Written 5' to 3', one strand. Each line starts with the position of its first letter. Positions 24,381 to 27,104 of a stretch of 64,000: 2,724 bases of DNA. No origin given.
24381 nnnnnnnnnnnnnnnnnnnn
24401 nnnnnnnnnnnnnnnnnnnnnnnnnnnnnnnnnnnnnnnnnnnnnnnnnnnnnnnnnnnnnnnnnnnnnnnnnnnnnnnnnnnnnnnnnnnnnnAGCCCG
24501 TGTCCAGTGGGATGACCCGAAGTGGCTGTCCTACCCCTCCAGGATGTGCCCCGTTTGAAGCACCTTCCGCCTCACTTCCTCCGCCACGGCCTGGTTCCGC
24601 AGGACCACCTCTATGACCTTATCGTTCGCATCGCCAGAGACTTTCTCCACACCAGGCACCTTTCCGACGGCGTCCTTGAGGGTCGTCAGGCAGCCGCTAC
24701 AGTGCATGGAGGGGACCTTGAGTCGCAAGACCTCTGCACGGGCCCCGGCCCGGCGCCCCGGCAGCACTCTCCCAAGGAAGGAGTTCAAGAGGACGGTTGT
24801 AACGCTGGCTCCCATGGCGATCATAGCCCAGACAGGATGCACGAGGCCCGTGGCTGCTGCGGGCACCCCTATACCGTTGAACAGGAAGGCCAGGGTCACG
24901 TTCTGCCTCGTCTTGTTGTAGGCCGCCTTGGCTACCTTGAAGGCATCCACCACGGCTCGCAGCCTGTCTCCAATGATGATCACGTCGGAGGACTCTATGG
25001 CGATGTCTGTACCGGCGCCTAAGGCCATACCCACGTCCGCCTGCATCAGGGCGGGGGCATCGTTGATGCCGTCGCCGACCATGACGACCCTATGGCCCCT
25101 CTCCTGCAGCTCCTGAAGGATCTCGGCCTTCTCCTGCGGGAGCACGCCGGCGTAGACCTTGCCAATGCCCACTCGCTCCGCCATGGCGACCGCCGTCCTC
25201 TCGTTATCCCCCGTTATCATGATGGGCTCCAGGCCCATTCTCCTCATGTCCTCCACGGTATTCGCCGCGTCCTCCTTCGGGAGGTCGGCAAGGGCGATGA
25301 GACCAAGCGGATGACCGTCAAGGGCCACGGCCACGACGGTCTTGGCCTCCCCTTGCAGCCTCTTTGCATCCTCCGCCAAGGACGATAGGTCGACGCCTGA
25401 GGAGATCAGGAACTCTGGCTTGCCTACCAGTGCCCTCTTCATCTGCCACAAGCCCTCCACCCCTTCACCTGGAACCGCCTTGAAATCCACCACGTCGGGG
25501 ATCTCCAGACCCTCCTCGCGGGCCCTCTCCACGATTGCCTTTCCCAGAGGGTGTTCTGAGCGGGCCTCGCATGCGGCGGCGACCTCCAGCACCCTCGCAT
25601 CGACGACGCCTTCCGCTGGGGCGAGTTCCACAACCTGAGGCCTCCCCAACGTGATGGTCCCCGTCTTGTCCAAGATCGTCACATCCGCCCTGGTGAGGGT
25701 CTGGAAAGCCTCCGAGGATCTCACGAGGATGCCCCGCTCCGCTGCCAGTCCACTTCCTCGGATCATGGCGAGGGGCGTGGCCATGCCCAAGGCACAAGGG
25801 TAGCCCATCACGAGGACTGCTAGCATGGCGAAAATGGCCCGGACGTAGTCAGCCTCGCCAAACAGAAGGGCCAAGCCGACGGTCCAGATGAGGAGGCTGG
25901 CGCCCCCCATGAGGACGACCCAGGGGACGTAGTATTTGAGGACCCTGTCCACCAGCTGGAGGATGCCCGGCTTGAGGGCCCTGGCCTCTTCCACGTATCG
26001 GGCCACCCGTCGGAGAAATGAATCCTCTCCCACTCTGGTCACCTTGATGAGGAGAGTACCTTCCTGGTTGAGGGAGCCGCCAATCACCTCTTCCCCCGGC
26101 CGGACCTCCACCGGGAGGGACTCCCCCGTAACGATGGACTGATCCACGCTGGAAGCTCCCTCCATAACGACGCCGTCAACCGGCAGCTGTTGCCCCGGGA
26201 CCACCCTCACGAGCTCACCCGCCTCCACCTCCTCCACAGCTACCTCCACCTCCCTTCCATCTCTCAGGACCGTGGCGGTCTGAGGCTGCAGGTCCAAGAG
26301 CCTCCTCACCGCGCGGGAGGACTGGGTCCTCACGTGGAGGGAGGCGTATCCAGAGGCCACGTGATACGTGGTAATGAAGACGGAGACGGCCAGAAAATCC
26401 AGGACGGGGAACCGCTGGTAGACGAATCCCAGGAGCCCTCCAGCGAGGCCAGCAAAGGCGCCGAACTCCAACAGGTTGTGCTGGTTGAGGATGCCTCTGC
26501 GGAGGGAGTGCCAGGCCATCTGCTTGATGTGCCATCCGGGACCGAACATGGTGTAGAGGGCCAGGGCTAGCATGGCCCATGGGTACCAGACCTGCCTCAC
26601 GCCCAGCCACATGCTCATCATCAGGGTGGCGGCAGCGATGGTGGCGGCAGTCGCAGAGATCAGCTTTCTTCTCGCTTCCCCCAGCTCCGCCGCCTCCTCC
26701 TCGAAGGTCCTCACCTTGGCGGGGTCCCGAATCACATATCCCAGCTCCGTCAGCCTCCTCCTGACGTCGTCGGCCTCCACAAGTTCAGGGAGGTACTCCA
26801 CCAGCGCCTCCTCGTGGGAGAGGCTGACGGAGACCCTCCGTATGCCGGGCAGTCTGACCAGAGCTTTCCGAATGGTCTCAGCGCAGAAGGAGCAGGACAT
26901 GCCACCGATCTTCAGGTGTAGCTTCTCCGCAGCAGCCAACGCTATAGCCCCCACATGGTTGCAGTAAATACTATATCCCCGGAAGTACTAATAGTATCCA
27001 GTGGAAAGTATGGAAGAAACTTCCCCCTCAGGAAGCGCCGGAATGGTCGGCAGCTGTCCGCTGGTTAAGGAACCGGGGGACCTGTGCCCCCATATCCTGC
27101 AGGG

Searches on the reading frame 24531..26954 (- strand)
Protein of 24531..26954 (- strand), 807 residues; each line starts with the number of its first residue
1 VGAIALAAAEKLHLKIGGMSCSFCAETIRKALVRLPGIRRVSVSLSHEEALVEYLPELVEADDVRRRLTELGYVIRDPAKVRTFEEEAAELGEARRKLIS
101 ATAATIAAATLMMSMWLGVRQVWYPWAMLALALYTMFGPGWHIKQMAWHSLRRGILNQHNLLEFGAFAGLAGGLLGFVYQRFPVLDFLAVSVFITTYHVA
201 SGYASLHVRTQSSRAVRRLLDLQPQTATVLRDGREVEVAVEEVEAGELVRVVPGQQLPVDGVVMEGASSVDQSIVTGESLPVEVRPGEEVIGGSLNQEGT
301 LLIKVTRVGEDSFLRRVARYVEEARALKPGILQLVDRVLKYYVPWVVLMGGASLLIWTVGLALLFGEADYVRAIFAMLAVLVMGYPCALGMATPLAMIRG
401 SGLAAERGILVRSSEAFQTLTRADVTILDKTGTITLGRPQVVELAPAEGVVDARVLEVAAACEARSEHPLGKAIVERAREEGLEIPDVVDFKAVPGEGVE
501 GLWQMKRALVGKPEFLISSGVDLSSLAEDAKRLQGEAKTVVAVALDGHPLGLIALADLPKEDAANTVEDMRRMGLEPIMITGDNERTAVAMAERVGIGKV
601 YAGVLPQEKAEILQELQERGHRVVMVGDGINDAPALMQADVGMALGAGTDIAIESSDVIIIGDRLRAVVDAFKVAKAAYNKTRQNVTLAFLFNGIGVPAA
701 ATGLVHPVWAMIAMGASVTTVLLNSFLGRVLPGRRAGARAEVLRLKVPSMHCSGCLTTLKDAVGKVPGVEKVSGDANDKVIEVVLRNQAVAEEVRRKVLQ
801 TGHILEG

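Call 25: search_protein_families(library=pfam, proteins=[window:24531-26954:-], max_evalue=0.00001)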
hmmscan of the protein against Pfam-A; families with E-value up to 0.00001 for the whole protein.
window:24531-26954:- (807 aa): 3 families
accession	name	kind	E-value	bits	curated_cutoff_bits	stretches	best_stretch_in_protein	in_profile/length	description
PF00122.25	E1-E2_ATPase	-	5.6e-52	176.3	28.1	1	222-406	2-180/181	E1-E2 ATPase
PF00702.32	Hydrolase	-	7.3e-34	118.3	26.4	1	426-640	4-191/191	haloacid dehalogenase-like hydrolase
PF00403.32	HMA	-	4.3e-18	65.9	24.8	2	14-73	2-61/62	Heavy-metal-associated domain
